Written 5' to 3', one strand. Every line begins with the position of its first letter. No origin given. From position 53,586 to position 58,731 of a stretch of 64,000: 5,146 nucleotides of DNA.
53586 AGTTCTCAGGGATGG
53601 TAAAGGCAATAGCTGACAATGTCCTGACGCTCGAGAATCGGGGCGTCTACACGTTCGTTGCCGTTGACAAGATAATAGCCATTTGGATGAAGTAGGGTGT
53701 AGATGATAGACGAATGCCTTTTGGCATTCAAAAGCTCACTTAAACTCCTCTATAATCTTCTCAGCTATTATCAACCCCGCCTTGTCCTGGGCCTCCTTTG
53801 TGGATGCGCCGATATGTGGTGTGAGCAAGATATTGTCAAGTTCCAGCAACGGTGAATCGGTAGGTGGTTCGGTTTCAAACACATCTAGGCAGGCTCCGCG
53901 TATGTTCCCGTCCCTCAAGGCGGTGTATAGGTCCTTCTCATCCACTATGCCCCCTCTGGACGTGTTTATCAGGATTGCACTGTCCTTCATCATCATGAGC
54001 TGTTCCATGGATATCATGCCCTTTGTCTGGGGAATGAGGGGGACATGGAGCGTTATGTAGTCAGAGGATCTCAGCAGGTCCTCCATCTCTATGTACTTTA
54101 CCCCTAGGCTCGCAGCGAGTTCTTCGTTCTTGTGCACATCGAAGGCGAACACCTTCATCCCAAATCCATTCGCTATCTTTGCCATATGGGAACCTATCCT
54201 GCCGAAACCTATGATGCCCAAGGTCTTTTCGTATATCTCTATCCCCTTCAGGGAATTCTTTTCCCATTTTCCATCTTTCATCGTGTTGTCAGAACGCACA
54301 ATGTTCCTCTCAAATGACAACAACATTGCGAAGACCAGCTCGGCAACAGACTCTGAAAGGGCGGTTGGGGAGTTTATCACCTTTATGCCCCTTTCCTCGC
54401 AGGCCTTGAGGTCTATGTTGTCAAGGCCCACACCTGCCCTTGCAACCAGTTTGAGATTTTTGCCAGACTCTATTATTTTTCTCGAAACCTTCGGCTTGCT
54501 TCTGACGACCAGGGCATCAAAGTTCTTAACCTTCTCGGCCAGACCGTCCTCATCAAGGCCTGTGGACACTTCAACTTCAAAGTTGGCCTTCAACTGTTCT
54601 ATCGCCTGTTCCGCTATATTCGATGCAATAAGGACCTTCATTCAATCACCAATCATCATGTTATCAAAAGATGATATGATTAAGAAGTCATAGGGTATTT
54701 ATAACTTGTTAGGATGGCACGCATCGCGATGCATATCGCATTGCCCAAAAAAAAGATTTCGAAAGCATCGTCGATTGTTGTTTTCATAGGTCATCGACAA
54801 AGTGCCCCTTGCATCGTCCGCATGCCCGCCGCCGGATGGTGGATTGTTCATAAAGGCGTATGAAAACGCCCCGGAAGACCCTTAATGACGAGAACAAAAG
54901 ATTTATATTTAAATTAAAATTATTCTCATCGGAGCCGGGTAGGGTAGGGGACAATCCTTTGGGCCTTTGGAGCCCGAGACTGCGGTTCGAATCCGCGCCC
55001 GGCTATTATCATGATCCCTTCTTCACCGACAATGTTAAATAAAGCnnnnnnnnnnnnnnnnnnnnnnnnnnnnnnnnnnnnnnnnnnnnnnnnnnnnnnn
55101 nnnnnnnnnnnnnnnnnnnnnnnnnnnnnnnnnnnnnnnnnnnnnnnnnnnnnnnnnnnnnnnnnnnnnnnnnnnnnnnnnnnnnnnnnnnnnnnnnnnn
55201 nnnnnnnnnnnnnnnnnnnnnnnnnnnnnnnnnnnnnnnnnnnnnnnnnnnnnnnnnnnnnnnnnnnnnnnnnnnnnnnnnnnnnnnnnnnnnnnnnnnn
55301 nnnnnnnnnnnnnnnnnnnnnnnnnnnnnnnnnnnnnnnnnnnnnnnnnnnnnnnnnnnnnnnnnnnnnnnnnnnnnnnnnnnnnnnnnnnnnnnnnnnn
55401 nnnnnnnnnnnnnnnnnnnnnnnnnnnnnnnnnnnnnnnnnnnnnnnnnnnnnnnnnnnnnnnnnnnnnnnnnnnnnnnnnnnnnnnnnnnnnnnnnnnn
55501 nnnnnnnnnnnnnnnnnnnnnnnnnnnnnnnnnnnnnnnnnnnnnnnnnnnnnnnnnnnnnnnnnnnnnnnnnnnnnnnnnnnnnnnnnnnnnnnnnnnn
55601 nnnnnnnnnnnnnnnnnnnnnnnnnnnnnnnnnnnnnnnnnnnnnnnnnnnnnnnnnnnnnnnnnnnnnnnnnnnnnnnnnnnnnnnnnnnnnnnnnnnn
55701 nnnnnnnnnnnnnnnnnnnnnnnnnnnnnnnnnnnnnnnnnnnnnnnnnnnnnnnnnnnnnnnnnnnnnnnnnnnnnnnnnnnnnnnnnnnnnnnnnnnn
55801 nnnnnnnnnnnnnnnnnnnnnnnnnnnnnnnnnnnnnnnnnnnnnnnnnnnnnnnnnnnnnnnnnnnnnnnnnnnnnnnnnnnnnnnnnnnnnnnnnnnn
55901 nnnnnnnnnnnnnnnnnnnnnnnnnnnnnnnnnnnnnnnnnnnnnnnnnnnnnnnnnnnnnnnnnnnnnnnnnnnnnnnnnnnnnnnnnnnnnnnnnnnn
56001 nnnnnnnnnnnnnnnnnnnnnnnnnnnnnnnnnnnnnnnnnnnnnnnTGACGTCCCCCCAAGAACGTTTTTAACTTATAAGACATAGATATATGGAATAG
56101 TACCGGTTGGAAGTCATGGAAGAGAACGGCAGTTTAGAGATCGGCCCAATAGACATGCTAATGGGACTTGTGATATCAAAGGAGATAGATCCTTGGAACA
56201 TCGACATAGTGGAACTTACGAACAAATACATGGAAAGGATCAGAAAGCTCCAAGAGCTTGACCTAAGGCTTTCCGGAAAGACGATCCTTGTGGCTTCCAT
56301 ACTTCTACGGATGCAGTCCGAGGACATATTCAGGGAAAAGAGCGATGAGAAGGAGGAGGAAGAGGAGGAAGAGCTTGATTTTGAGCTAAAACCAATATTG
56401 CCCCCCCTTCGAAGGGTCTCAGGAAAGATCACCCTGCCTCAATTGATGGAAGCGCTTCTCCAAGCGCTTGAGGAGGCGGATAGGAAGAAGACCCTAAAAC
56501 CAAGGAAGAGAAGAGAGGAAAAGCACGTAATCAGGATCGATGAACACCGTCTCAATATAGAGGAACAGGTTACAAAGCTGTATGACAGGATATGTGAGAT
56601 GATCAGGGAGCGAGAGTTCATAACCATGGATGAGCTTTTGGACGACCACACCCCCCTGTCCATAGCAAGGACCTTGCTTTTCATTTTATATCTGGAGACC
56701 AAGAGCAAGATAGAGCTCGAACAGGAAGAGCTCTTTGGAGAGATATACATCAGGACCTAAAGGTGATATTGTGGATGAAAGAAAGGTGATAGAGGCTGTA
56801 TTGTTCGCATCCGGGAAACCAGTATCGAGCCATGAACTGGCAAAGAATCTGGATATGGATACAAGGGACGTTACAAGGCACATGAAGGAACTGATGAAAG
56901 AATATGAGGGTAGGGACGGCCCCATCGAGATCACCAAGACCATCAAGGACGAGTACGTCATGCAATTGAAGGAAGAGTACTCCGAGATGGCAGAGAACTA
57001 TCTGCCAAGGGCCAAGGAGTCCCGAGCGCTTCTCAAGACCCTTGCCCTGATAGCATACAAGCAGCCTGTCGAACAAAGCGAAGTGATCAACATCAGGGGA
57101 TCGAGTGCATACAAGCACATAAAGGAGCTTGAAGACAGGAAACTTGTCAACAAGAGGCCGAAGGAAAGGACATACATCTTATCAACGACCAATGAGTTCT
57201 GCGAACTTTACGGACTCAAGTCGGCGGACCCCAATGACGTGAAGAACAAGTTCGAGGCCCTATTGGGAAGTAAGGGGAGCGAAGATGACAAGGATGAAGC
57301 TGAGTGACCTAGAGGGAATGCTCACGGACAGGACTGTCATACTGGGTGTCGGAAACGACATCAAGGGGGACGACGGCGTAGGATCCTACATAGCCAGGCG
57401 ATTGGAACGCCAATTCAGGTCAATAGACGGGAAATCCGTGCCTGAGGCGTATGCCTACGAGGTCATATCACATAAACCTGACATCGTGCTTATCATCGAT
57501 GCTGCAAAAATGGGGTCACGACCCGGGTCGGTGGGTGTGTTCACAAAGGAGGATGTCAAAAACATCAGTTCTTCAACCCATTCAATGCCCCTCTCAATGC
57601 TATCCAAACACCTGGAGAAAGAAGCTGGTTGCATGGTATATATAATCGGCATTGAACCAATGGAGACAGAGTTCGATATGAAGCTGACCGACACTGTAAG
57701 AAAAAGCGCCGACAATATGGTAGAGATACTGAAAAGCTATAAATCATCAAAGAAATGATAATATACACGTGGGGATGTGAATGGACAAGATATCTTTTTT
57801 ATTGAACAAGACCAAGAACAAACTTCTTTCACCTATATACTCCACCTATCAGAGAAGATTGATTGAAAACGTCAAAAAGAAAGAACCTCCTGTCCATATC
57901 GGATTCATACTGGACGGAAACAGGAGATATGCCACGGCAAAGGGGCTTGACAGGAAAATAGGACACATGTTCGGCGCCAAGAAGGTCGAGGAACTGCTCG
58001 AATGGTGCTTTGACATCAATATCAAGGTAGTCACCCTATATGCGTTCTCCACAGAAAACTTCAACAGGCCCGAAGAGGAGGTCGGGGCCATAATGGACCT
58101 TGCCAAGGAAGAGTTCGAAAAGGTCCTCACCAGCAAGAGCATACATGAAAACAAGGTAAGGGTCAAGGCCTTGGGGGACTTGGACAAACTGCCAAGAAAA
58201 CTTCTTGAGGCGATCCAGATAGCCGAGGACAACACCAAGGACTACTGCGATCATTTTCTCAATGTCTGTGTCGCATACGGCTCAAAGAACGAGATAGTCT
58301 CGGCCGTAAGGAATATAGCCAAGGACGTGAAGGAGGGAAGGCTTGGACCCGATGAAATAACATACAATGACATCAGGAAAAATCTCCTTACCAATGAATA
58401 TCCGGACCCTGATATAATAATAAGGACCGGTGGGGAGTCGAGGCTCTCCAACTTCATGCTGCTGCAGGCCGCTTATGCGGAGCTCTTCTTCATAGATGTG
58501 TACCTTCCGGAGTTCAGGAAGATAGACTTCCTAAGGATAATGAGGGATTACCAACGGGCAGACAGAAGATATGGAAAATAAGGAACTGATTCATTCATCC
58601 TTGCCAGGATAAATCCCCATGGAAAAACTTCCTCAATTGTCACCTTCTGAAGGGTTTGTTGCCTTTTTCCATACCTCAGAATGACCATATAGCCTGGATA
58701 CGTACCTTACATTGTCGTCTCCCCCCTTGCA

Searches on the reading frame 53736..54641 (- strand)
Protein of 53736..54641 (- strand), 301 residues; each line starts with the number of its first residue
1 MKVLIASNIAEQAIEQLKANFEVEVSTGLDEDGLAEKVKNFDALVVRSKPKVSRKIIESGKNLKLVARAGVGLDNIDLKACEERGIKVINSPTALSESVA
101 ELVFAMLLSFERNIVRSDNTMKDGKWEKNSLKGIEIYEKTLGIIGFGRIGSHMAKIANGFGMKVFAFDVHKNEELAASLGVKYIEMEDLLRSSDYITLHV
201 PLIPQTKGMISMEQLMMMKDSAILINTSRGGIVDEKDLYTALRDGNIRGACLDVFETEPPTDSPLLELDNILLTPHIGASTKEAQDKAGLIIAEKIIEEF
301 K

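Call 57: search_protein_families(library=ncbifam, proteins=[window:53736-54641:-], max_evalue=0.001)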
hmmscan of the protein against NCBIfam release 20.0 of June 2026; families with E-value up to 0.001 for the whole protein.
window:53736-54641:- (301 aa): 27 families (the best 25 are shown)
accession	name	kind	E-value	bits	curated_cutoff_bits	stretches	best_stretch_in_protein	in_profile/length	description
TIGR01327.1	PGDH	equivalog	6.6e-114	381.6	454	1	2-298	1-299/525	phosphoglycerate dehydrogenase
NF009714.1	PRK13243.1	equivalog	3.1e-86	289.7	455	1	2-297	4-310/332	glyoxylate reductase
NF008759.0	PRK11790.1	equivalog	9.1e-81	271.6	404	1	1-298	12-315/410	phosphoglycerate dehydrogenase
NF011938.0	PRK15409.1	equivalog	2.3e-62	210.9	492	1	3-286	5-295/324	glyoxylate/hydroxypyruvate reductase GhrB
NF005069.0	PRK06487.1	equivalog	2.8e-58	197.5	448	1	26-295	34-306/320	2-hydroxyacid dehydrogenase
NF006263.0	PRK08410.1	equivalog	9.1e-57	192.8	389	1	3-292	5-299/311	D-2-hydroxyacid dehydrogenase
NF005387.0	PRK06932.1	equivalog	4.3e-47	160.6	492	1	32-284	36-294/314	2-hydroxyacid dehydrogenase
NF005750.0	PRK07574.1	equivalog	7.4e-47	160.2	329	1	42-287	90-344/386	NAD-dependent formate dehydrogenase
NF041369.1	Dhydh_Halo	equivalog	2.3e-46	158.5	400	1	63-296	56-291/305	D-2-hydroxyacid dehydrogenase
NF001309.0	PRK00257.1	equivalog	1.5e-45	155.8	434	1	24-297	21-275/379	4-phosphoerythronate dehydrogenase PdxB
NF000492.1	vanH_gen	exception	2.6e-41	141.7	540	1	37-258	39-255/312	D-lactate dehydrogenase VanH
NF005027.0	PRK06436.1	equivalog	3.8e-41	141.2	261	1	59-281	46-260/303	2-hydroxyacid dehydrogenase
NF006374.0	PRK08605.1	subfamily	1.6e-35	122.8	356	1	19-260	24-268/332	D-lactate dehydrogenase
NF000004.1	vanH-D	exception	7.8e-34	117.2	550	1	42-258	50-261/323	D-lactate dehydrogenase VanH-D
NF000371.1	vanH_Agroup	exception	7.7e-33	114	700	1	46-258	53-260/322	VanH-A/VanH-Pt family D-lactate dehydrogenase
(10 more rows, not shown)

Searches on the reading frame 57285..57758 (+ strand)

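Call 3: search_protein_families(library=pfam, proteins=[window:57285-57758:+], max_evalue=0.1)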
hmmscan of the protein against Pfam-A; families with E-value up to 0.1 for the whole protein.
window:57285-57758:+ (157 aa): 1 family
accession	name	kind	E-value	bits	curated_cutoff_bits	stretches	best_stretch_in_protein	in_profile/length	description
PF01750.23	HycI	-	1.8e-15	57.3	23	1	43-149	16-127/130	Hydrogenase maturation protease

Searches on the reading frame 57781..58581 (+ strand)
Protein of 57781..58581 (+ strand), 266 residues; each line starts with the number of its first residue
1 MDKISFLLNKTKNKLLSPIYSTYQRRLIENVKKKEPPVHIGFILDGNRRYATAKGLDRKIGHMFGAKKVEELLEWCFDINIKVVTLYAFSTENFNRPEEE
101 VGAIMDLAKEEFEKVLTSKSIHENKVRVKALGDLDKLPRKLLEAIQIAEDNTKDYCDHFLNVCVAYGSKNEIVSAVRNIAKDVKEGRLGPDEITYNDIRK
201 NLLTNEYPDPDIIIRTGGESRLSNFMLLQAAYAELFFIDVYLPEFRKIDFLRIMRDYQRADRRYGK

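Call 3: search_protein_families(library=pfam, proteins=[window:57781-58581:+], max_evalue=0.1)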
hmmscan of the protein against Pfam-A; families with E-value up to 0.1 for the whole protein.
window:57781-58581:+ (266 aa): 1 family
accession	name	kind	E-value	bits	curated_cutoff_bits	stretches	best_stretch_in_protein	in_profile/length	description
PF01255.24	Prenyltransf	-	4.2e-77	259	27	1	43-265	1-219/219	Putative undecaprenyl diphosphate synthase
